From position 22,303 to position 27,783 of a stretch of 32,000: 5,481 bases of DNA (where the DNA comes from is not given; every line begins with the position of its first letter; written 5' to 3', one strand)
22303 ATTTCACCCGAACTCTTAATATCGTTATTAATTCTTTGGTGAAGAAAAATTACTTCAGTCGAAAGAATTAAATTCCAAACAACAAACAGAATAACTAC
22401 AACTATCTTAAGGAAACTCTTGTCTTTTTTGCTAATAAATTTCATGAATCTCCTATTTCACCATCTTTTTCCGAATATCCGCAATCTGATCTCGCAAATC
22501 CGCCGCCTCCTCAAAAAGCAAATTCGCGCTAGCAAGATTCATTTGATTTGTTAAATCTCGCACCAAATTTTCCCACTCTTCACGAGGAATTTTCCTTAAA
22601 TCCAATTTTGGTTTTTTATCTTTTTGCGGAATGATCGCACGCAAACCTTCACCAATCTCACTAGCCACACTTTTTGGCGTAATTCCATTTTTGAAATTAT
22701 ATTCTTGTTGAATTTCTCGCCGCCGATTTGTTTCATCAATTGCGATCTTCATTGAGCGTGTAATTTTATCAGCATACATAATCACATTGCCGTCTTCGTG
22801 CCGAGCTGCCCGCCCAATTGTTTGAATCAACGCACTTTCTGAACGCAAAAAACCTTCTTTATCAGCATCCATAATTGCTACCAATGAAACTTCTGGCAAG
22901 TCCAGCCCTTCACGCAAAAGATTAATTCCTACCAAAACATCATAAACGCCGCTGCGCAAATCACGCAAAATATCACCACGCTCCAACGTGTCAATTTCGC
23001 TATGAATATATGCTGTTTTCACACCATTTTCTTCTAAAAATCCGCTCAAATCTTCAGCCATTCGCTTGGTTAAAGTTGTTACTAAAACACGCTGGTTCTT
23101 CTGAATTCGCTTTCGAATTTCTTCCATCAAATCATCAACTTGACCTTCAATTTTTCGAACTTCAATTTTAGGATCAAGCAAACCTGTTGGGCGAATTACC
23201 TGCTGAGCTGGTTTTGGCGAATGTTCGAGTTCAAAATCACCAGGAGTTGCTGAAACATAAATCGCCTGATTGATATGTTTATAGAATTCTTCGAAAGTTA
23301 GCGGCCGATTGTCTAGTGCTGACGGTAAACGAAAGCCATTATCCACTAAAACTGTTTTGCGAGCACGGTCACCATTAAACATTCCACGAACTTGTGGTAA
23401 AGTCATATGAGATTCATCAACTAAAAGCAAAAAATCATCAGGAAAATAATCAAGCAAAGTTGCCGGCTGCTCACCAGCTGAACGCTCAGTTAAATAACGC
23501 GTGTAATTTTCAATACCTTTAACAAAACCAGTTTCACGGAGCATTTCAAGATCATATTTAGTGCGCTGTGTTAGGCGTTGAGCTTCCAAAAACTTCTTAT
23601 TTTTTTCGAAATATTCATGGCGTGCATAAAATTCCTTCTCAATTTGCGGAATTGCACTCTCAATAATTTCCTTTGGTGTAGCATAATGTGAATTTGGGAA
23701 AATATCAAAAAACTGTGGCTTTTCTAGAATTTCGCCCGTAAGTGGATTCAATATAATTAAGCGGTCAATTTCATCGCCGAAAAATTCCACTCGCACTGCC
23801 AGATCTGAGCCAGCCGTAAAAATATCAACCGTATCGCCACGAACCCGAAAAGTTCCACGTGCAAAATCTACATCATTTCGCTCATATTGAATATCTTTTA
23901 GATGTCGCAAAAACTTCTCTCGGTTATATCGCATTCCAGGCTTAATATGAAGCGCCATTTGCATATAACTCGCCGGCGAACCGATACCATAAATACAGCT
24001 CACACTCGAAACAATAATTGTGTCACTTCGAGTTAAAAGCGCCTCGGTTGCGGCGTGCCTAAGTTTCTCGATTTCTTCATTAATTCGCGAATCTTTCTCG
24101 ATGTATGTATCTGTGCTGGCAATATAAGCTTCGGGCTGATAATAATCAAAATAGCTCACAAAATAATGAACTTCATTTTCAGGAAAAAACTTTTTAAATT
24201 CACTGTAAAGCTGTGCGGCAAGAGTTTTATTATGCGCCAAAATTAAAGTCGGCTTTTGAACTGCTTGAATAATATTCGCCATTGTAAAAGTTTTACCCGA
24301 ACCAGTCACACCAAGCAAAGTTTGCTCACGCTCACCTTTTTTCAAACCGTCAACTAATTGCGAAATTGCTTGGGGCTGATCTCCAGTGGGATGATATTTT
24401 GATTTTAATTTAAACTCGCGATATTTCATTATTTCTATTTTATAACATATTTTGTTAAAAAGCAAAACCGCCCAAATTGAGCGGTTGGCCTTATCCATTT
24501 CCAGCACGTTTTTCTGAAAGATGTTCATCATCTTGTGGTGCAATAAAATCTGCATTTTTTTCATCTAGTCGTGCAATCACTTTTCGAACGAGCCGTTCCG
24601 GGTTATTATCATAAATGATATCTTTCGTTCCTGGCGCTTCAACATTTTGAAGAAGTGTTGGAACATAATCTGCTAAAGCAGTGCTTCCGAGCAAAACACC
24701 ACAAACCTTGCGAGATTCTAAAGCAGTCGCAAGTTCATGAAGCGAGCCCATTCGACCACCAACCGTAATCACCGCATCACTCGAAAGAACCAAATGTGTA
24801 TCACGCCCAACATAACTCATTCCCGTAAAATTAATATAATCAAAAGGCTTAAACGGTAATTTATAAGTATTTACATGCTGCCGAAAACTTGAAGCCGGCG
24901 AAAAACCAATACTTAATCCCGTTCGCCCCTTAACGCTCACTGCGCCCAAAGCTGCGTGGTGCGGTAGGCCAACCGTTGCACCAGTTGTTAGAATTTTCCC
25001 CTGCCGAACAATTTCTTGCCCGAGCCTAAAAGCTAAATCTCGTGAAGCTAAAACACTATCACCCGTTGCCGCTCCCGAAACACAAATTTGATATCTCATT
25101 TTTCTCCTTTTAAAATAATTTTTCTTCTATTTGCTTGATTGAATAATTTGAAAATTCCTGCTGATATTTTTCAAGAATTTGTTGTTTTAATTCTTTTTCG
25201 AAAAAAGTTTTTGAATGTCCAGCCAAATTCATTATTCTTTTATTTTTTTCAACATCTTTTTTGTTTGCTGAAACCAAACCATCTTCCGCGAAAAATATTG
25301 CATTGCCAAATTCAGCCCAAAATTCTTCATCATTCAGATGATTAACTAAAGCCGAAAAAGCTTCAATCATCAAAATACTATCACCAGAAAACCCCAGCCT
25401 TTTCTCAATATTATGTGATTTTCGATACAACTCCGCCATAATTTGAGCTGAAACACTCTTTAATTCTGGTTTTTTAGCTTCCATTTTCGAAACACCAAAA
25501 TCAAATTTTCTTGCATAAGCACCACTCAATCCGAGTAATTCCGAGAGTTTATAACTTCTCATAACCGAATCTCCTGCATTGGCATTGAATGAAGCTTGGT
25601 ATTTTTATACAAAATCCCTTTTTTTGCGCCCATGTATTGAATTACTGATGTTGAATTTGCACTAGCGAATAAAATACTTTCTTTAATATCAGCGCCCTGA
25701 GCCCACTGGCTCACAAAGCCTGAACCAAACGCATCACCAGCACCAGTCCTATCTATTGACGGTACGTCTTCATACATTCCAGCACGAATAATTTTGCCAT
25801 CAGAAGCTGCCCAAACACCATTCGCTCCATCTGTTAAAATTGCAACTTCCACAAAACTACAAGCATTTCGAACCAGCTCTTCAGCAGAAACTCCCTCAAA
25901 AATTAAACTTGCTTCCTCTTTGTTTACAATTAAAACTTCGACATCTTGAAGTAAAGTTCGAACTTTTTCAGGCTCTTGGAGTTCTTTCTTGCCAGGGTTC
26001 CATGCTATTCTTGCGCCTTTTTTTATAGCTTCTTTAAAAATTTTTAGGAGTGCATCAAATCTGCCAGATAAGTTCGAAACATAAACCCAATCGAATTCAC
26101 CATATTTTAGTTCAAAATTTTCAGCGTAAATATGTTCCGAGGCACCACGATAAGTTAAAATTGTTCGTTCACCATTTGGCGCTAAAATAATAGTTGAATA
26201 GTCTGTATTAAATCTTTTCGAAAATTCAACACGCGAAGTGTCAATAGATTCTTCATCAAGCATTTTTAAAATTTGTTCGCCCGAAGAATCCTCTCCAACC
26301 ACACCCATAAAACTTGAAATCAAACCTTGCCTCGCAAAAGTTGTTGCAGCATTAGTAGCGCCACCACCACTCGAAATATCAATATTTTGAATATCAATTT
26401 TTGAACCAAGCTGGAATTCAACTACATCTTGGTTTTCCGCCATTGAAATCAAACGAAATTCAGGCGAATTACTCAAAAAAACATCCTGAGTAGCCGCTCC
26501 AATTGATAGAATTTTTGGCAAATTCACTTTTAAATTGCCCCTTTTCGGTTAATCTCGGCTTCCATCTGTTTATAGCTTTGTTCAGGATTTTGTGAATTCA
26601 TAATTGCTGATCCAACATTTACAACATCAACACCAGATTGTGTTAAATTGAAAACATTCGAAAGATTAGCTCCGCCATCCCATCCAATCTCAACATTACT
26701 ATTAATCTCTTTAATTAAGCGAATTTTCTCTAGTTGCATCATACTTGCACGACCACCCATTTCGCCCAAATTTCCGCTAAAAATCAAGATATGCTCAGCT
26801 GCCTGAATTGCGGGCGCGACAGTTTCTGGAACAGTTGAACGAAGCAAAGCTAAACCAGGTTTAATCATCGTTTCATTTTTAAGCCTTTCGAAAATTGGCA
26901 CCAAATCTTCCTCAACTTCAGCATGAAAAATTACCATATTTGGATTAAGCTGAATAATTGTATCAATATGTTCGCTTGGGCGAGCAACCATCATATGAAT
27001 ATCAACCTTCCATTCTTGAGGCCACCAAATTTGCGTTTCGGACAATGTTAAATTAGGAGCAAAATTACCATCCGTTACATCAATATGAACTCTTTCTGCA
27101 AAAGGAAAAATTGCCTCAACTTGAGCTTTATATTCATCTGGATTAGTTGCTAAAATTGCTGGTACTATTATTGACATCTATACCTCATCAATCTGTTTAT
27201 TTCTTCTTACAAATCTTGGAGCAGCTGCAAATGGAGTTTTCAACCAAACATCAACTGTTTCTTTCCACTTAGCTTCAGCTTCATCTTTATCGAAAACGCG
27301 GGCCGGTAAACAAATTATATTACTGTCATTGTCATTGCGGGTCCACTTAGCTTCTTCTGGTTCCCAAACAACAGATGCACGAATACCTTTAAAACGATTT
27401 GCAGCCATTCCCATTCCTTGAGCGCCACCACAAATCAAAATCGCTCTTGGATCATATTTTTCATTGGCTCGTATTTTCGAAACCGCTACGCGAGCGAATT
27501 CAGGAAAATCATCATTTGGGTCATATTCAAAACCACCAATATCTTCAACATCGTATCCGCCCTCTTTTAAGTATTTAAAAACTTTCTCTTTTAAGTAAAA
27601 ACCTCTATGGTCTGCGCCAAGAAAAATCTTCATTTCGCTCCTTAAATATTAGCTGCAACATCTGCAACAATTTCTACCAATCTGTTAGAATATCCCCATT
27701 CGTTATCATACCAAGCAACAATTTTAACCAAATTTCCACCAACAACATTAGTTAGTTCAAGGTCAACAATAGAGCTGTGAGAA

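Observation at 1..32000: Roughly nine-fold over-representation of the palindrome TTCGAA (often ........) across genes, reading frames and intergenic DNA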

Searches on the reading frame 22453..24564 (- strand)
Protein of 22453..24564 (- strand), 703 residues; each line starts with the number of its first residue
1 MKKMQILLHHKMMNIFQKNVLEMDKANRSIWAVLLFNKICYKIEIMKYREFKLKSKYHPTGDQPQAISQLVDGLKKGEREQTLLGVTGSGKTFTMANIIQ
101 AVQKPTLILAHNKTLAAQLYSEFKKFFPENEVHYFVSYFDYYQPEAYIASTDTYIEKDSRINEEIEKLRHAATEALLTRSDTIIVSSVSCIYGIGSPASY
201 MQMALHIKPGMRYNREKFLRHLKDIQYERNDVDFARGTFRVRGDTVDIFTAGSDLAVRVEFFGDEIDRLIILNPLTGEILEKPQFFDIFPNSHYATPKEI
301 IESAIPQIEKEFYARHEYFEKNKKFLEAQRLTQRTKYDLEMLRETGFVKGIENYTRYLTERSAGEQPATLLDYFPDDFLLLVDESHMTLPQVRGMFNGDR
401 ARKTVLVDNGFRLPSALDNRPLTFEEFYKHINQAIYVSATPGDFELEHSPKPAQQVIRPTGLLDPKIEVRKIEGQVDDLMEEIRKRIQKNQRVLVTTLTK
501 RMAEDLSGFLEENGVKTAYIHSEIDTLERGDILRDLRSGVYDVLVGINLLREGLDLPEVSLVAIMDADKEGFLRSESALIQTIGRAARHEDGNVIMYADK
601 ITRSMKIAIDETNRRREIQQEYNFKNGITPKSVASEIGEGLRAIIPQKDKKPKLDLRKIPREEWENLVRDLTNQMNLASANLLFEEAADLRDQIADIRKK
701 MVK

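Call 5: search_protein_families(library=ncbifam, proteins=[window:22453-24564:-], max_evalue=0.00001)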
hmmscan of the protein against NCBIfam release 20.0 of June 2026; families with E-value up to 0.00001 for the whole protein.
window:22453-24564:- (703 aa): 24 families
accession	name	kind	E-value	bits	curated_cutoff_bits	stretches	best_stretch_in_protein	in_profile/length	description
NF003673.1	PRK05298.1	equivalog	0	1043.7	743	1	50-699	1-652/653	excinuclease ABC subunit UvrB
TIGR00631.1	uvrb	equivalog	0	1013.6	750.1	1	50-697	1-657/658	excinuclease ABC subunit UvrB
TIGR00580.2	mfd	equivalog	6.3e-24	84.4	800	1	223-411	2-159/907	transcription-repair coupling factor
NF007966.0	PRK10689.1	equivalog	6.6e-16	57.2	1329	1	75-316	12-239/1148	transcription-repair coupling factor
NF004066.1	PRK05580.1-3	equivalog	4.8e-14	51.6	813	1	531-597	581-655/788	primosomal protein N'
TIGR00643.1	recG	equivalog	2.2e-11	43.2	659.4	0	513-595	481-559/629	ATP-dependent DNA helicase RecG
TIGR00595.1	priA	equivalog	3.3e-11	42.4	230.35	1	496-598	271-381/509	replication restart helicase PriA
NF010337.0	PRK13766.1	equivalog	3.7e-11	41.9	610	1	478-623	352-502/781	Hef nuclease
NF053632.1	heli_RadD_YejH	equivalog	1.5e-10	40.1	720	0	476-592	236-345/573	DNA repair helicase RadD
NF004067.0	PRK05580.1-4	equivalog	2.8e-10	39.2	763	0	529-596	526-601/737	primosomal protein N'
NF053636.1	DDHlcsCsdAPsy1082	equivalog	1.4e-09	37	890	1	491-596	244-344/512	DEAD/DEAH box helicase CsdA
NF008169.0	PRK10917.2-3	equivalog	3.2e-09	35.9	555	1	43-130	214-303/610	ATP-dependent DNA helicase RecG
NF004070.0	PRK05580.2-2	equivalog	6.8e-09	34.4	921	0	530-618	525-621/729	primosomal protein N'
NF008165.0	PRK10917.1-3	equivalog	7.7e-09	34.6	711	0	502-593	498-584/692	ATP-dependent DNA helicase RecG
NF053631.1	RNA_helic_CshA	equivalog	8.4e-09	34.8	646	1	487-617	234-360/434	degradosome RNA helicase CshA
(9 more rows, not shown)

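Call 6: find_related_loci(query=window:22453-24564:-, collection=genome_contigs, flank=10000)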
Query window:22453-24564:- (703 aa) in genome_contigs; peptide patterns used: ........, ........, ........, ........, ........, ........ (x = any residue, [..] = any of these).
600 stretches matched a pattern (row limit reached: there are more); 589 encode a relative of the query (tblastn E <= 1e-3); the best 80 are kept; 80 distinct loci.
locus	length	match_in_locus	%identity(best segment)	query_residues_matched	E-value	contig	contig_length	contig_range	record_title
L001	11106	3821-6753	97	1-703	0e+0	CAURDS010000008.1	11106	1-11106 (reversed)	MAG TPA_asm: uncultured Candidatus Saccharimonas sp. isolate ERR9968699_bin.37_MetaWRAP_v1.3_MAG genome assembly, contig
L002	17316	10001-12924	97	1-703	0e+0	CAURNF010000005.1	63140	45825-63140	MAG TPA_asm: uncultured Candidatus Saccharimonas sp. isolate ERR9968775_bin.15_MetaWRAP_v1.3_MAG genome assembly, contig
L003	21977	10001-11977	95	45-703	0e+0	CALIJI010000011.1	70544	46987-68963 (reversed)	MAG TPA_asm: uncultured bacterium isolate ERR589658_bin.54_CONCOCT_v1.1_MAG genome assembly, contig: ERZ773032.54, whole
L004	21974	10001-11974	88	46-703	0e+0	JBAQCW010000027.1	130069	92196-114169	MAG: Candidatus Nanogingivalis sp. isolate MFD10548_ilm_asm_bin38 k127_125885, whole genome shotgun sequence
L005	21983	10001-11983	75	42-701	0e+0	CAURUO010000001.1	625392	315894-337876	MAG TPA_asm: uncultured Candidatus Saccharibacteria bacterium isolate ERR9969160_bin.27_MetaWRAP_v1.3_MAG genome assembl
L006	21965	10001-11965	75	49-701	0e+0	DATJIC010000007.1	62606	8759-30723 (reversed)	MAG TPA_asm: Verrucomicrobiia bacterium isolate SMAG_U15528 k141_3503897, whole genome shotgun sequence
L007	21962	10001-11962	76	50-701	0e+0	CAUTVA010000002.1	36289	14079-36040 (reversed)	MAG TPA_asm: uncultured Candidatus Saccharibacteria bacterium isolate ERR10228874_bin.2_MetaWRAP_v1.3_MAG genome assembl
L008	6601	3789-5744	76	51-701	0e+0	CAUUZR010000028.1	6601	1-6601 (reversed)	MAG TPA_asm: uncultured Candidatus Saccharibacteria bacterium isolate SRR23388429_bin.11_MetaWRAP_v1.3_MAG genome assemb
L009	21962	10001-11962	76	50-701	0e+0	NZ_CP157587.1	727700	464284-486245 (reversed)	Candidatus Nanosynbacter sp. TM7-008 chromosome, complete genome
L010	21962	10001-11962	76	50-701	0e+0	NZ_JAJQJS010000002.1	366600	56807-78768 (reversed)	Candidatus Nanosynbacter sp. TM7-076 c_000000000003, whole genome shotgun sequence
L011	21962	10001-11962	76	50-701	0e+0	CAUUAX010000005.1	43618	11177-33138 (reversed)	MAG TPA_asm: uncultured Candidatus Saccharibacteria bacterium isolate ERR10228828_bin.15_MetaWRAP_v1.3_MAG genome assemb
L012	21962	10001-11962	75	50-701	0e+0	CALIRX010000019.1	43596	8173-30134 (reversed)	MAG TPA_asm: uncultured Candidatus Saccharibacteria bacterium isolate ERR589410_bin.62_CONCOCT_v1.1_MAG genome assembly,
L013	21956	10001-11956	75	51-701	0e+0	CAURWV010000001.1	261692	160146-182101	MAG TPA_asm: uncultured Candidatus Saccharibacteria bacterium isolate ERR9969224_bin.21_MetaWRAP_v1.3_MAG genome assembl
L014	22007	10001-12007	73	33-701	0e+0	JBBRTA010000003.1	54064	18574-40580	MAG: Candidatus Saccharimonadales bacterium isolate La2_metabat2.168 La2_metabat2.168_K_1386000L54064_cov_14.9988, whole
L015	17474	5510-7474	73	49-701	0e+0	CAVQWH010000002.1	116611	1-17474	MAG: uncultured Candidatus Saccharibacteria bacterium isolate MFD02923.bin.2.10 genome assembly, contig: contig_45149, w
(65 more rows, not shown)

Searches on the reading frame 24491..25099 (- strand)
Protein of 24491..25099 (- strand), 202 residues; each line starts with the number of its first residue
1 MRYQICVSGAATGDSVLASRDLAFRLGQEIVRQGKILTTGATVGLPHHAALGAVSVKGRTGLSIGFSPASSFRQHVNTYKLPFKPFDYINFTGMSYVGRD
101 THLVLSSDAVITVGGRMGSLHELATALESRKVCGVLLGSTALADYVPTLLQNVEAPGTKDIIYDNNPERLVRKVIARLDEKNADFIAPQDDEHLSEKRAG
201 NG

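Call 5: search_protein_families(library=ncbifam, proteins=[window:24491-25099:-], max_evalue=0.00001)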
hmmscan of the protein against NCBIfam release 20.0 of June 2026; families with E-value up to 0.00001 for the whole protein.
window:24491-25099:- (202 aa): 1 family
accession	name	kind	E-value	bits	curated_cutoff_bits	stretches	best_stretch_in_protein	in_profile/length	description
TIGR00725.1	TIGR00725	hypoth_equivalog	1.3e-16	60.4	106.9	1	3-174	2-158/159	TIGR00725 family protein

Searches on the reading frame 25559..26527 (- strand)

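Call 5: search_protein_families(library=ncbifam, proteins=[window:25559-26527:-], max_evalue=0.00001)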
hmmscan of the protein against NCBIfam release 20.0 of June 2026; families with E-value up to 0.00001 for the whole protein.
window:25559-26527:- (322 aa): 19 families
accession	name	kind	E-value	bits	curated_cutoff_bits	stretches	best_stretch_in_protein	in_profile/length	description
TIGR02152.1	D_ribokin_bact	equivalog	1.2e-32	113.5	299.65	1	41-309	22-294/298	ribokinase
NF053626.1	RibKinHalex1628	equivalog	1.9e-26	93.3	330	1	45-302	29-279/293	ATP-dependent ribose-1-phosphate kinase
TIGR04382.1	myo_inos_iolC_N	equivalog_domain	1.7e-24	86.7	300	2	186-300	179-294/309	5-dehydro-2-deoxygluconokinase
NF008353.0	PRK11142.1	equivalog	2.4e-23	83.1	341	1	43-309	28-297/307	ribokinase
NF006957.1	PRK09434.1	equivalog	9.5e-20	71.3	450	1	53-284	26-269/302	fructokinase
NF007321.0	PRK09813.1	equivalog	1.8e-18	66.9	247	1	53-301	23-260/261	fructoselysine 6-kinase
NF040938.1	KDG_KDGal_kin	equivalog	2e-18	66.5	400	1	187-302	174-290/305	bifunctional 2-dehydro-3-deoxygluconokinase/2-dehydro-3-deoxygalactonokinase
NF041134.1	R1P_kin_Thcocales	equivalog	2.1e-16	60.2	500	1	42-306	25-273/291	ADP-dependent ribose-1-phosphate kinase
NF041332.1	KDG_KDGal_kin_Halo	equivalog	5.2e-16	59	440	1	47-292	26-288/320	bifunctional 2-dehydro-3-deoxygluconokinase/2-dehydro-3-deoxygalactonokinase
NF049991.1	TagKinase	equivalog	2.8e-13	49.4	420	1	64-305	51-305/321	tagatose kinase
NF041164.1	NucKinThplmales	equivalog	9.7e-13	48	450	1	42-297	26-273/295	nucleoside kinase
TIGR03168.1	1-PFK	subfamily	1.7e-12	46.9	216.4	1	226-301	213-287/305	hexose kinase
TIGR02198.1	rfaE_dom_I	equivalog_domain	2.4e-12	46.6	345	1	53-302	46-303/315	D-glycero-beta-D-manno-heptose-7-phosphate kinase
NF052444.1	DhDoxglucKinKdgK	equivalog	3.7e-12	46.3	400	1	48-301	19-295/303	2-dehydro-3-deoxygluconokinase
NF047869.1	myo_kin_aldol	exception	5.5e-11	41.5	600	0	38-105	22-90/586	bifunctional 5-dehydro-2-deoxygluconokinase/5-dehydro-2-deoxyphosphogluconate aldolase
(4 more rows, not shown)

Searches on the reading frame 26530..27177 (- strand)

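Call 5: search_protein_families(library=ncbifam, proteins=[window:26530-27177:-], max_evalue=0.00001)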
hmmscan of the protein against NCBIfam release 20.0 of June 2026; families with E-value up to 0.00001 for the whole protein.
window:26530-27177:- (215 aa): 8 families
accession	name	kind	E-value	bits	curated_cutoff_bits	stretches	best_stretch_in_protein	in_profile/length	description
TIGR01163.1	rpe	equivalog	1.4e-29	103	212.6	1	4-205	2-210/211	ribulose-phosphate 3-epimerase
NF004076.0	PRK05581.1-4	subfamily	6.6e-29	100.7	165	1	2-208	5-218/221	ribulose-phosphate 3-epimerase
NF007266.0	PRK09722.1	equivalog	6e-24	84.8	271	1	4-211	5-221/230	D-allulose 6-phosphate 3-epimerase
NF005944.0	PRK08005.1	equivalog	4.4e-10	39.1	376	1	3-205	2-207/210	ribulose-phosphate 3 epimerase family protein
NF005986.0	PRK08091.1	equivalog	5e-10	39.7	264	1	29-207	41-225/229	ribulose-phosphate 3-epimerase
TIGR03128.2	RuMP_HxlA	equivalog_domain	2e-06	27.7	200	1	146-208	142-204/205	3-hexulose-6-phosphate synthase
NF041755.1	RuMP_HxlAB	equivalog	2.3e-06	26.8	500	0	147-210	148-211/391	bifunctional 3-hexulose-6-phosphate synthase/6-phospho-3-hexuloisomerase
NF009833.0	PRK13307.1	equivalog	7.2e-06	25.1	274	0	147-206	317-376/392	bifunctional 5,6,7,8-tetrahydromethanopterin hydro-lyase/3-hexulose-6-phosphate synthase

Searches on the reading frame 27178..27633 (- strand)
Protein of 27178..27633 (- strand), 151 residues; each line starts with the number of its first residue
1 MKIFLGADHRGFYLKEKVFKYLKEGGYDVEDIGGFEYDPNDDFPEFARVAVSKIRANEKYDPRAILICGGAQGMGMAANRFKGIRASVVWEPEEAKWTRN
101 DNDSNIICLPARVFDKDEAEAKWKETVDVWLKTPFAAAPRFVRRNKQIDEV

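Call 5: search_protein_families(library=ncbifam, proteins=[window:27178-27633:-], max_evalue=0.00001)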
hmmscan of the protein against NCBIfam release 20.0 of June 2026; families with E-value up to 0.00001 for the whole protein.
window:27178-27633:- (151 aa): 11 families
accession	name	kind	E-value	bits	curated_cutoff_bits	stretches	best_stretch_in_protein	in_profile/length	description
NF004051.0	PRK05571.1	subfamily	3.3e-38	130.8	135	1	1-150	2-144/149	ribose-5-phosphate isomerase B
TIGR00689.1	rpiB_lacA_lacB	subfamily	3.4e-37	127.6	88.3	1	3-150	1-141/145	RpiB/LacA/LacB family sugar-phosphate isomerase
TIGR01120.1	rpiB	equivalog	4.5e-32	111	138.65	1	2-150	1-141/143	ribose 5-phosphate isomerase B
TIGR02133.1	RPI_actino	equivalog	9.6e-32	109.9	168.2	1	1-147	1-141/148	ribose-5-phosphate isomerase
NF051858.1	EryPhIsonDerIRhiz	equivalog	2.9e-16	59.9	240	1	1-150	1-145/150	D-erythrulose-4-phosphate isomerase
NF006380.0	PRK08621.1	equivalog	5.6e-16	59.2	164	1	1-127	1-122/142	galactose-6-phosphate isomerase subunit LacA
NF006381.0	PRK08622.1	equivalog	9.4e-16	58.1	234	1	1-117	1-114/171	galactose-6-phosphate isomerase subunit LacB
NF009257.0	PRK12613.1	equivalog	4.8e-12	46.2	243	1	1-121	1-115/141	galactose-6-phosphate isomerase subunit LacA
TIGR01119.1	lacB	equivalog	5.2e-11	42.5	312.55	1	1-113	1-110/171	galactose-6-phosphate isomerase subunit LacB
NF009258.0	PRK12615.1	equivalog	2.9e-10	40.3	325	1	1-113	1-110/171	galactose-6-phosphate isomerase subunit LacB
TIGR01118.1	lacA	equivalog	1.3e-09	38.3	181.1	1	1-127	1-122/141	galactose-6-phosphate isomerase subunit LacA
